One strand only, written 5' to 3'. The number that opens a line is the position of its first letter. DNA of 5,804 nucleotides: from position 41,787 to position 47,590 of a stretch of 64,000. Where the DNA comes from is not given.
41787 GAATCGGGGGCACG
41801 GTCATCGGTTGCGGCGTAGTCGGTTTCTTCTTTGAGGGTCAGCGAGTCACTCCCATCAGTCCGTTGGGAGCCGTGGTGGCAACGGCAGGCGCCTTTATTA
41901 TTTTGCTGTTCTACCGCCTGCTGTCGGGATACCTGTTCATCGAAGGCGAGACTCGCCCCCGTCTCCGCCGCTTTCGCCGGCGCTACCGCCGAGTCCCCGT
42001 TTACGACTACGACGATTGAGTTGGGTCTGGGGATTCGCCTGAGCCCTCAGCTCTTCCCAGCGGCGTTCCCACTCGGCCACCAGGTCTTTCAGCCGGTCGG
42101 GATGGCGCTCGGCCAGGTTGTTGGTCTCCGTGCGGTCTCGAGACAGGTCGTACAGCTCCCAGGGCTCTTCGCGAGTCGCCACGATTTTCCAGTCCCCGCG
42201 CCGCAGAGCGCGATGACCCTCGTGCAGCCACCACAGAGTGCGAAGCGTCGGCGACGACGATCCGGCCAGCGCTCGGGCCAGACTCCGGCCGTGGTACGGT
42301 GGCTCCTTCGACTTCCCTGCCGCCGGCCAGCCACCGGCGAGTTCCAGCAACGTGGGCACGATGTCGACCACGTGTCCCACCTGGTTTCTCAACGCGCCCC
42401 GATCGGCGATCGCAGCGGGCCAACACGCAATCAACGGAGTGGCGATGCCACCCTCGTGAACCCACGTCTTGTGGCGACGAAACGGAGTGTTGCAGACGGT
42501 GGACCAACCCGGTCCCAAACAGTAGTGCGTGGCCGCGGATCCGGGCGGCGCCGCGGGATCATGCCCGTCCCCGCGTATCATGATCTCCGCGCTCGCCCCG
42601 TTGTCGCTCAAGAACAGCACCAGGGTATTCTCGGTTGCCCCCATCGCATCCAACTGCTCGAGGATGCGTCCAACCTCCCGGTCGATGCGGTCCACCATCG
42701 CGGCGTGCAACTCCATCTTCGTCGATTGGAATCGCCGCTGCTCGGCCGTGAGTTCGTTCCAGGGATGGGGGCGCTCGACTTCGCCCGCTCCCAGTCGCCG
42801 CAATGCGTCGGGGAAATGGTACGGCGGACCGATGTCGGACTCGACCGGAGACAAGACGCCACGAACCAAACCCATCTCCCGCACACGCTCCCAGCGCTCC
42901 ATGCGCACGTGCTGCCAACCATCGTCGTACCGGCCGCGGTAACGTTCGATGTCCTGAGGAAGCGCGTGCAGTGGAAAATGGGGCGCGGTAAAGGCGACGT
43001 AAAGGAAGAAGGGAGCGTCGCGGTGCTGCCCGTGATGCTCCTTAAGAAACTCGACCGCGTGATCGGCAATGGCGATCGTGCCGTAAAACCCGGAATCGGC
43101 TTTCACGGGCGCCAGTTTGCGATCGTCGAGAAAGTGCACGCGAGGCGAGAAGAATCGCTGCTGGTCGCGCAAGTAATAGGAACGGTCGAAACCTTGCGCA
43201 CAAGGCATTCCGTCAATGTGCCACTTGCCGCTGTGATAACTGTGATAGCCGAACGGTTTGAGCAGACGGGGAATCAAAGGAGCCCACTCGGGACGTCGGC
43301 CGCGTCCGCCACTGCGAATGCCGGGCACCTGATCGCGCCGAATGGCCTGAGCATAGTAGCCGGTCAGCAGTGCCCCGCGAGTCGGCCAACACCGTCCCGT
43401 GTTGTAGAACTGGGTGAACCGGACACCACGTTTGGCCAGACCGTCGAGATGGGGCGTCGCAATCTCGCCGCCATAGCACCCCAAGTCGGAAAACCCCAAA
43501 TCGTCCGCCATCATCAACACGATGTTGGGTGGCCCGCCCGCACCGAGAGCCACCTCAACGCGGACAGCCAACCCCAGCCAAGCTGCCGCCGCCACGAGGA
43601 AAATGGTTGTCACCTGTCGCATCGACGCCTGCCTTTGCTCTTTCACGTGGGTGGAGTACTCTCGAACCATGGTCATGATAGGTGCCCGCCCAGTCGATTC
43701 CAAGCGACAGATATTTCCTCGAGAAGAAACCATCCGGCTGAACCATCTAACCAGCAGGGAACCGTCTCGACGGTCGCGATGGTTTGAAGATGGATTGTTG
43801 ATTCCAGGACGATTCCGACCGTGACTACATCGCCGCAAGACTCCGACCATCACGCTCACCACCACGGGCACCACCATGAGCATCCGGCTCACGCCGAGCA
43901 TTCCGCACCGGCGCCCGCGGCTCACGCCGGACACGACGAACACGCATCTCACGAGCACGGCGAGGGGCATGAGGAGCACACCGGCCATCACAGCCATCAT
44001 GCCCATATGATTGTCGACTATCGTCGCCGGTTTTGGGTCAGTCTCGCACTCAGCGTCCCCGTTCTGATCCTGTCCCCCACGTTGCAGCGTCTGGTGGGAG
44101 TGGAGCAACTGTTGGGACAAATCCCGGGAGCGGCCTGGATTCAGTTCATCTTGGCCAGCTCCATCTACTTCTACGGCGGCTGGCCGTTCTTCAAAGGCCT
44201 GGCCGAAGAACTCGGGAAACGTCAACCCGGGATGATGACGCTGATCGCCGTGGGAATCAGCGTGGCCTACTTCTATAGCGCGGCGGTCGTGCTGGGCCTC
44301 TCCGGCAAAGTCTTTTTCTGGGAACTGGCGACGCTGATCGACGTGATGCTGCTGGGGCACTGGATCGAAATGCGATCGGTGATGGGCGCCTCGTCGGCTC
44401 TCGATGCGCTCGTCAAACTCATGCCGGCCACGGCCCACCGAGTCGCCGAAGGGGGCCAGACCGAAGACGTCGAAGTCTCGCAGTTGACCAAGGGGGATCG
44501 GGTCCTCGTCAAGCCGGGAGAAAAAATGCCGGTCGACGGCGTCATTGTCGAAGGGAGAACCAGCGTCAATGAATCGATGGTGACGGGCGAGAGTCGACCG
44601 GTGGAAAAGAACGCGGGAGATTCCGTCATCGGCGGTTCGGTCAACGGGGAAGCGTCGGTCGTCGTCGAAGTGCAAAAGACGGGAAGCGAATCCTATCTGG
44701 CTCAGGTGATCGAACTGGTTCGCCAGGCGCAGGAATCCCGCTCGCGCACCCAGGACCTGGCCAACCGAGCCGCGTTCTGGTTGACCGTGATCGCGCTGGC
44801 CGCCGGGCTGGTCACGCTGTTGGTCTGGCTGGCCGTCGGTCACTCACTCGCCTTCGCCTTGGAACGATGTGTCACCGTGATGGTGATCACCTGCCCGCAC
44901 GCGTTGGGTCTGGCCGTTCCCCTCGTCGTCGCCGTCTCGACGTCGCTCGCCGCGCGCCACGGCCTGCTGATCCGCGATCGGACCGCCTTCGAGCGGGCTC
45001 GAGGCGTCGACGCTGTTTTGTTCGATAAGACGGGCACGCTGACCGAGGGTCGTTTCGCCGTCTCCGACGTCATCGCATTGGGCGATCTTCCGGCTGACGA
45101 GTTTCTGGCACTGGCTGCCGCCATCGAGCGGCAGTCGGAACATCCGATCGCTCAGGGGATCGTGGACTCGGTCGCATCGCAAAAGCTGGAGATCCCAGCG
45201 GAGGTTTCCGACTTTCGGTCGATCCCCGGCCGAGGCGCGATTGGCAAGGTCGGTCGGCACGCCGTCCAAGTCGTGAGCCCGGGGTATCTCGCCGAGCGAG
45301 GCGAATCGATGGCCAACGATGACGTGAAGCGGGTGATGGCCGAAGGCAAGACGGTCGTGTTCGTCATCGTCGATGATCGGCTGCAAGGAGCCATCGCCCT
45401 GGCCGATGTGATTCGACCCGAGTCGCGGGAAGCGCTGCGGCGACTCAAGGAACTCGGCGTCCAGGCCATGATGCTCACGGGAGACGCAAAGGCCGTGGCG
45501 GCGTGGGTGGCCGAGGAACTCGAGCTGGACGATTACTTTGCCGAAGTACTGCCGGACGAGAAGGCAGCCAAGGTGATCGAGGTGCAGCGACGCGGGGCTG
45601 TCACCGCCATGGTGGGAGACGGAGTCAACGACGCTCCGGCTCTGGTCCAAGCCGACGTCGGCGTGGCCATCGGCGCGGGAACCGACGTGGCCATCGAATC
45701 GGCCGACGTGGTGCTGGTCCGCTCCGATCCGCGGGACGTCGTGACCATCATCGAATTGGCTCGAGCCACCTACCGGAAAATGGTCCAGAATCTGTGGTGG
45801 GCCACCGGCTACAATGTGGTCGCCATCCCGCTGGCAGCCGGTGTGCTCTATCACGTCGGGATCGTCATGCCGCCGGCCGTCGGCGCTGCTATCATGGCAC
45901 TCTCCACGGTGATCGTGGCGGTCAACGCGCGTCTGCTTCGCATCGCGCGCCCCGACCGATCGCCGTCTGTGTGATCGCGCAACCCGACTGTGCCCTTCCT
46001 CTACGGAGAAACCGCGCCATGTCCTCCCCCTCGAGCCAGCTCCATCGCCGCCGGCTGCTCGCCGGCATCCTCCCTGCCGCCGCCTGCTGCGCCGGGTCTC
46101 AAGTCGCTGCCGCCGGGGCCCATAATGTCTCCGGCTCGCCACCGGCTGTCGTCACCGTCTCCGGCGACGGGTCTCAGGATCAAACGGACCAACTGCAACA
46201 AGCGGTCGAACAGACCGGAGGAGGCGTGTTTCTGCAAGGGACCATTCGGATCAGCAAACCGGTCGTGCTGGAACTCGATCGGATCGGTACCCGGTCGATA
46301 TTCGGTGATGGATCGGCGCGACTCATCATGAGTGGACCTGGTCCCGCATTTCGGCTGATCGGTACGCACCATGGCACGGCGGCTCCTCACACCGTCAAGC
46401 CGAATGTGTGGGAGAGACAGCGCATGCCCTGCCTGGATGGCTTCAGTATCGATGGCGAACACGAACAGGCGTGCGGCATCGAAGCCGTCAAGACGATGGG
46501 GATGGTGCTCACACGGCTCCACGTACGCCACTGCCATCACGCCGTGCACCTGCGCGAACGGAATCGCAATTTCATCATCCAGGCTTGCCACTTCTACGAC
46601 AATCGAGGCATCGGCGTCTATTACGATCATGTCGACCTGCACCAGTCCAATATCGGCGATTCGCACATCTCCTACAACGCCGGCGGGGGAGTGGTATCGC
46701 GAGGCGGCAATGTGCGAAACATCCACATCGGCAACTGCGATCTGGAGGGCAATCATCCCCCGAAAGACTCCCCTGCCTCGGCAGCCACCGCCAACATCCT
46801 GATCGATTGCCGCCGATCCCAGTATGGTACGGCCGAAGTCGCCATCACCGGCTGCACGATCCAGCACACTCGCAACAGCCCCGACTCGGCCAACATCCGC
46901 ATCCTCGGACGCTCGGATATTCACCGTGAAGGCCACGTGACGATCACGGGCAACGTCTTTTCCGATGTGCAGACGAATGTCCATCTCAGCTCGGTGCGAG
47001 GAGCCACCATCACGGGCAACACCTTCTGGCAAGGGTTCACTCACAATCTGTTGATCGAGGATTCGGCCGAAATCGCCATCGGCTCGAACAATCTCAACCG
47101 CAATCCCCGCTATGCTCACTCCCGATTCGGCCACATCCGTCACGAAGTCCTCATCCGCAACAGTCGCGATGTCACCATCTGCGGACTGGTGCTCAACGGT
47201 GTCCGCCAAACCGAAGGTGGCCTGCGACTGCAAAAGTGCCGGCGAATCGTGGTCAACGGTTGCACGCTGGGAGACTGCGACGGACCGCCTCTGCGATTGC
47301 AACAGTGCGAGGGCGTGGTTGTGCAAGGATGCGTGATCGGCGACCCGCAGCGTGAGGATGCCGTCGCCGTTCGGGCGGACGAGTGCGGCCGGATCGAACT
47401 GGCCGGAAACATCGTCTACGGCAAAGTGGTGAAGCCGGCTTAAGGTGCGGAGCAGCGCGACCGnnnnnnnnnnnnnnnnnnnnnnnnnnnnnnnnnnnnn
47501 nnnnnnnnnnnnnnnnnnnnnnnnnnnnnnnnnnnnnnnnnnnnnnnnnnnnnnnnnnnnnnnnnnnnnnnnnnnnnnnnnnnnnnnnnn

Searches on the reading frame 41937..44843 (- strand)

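Call 55: search_protein_families(library=pfam, proteins=[window:41937-44843:-], max_evalue=0.0001)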
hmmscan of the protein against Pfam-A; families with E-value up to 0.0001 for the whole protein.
window:41937-44843:- (968 aa): 2 families
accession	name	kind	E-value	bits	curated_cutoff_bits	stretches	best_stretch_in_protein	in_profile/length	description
PF00884.28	Sulfatase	-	5.4e-49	167.6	25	1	439-837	1-300/301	Sulfatase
PF16347.10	SGSH_C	-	1e-08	35.9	29.3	1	792-934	8-153/154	N-sulphoglucosamine sulphohydrolase, C-terminal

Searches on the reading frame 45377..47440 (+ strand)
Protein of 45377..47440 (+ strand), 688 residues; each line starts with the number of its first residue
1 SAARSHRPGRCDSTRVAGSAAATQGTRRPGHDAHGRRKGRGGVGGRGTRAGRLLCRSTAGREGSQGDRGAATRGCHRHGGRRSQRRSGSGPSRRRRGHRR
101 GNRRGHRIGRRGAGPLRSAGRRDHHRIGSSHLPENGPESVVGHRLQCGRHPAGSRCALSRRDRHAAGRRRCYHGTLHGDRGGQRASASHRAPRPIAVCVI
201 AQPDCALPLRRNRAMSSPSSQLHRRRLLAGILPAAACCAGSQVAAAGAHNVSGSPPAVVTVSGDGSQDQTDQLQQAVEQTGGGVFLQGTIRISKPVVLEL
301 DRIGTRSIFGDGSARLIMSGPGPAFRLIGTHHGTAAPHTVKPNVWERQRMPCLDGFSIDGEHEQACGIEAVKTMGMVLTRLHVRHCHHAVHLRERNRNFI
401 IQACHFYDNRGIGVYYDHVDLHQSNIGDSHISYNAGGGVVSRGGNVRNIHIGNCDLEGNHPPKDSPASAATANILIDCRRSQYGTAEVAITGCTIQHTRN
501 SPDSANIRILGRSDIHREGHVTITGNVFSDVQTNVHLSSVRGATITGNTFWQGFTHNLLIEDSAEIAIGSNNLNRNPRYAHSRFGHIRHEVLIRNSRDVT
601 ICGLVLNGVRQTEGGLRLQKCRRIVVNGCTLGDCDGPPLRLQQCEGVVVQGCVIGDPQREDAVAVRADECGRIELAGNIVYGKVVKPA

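Call 69: search_protein_families(library=pfam, proteins=[window:45377-47440:+], max_evalue=0.0001)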
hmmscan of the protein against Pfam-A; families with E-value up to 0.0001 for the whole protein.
window:45377-47440:+ (688 aa): 2 families
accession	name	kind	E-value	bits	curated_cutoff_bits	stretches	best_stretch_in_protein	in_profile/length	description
PF13229.12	Beta_helix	-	2.6e-16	60.1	25.9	1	364-460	45-138/158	Right handed beta helix region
PF05048.19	NosD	-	6.3e-09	36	23.6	1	490-642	16-157/212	Periplasmic copper-binding protein (NosD)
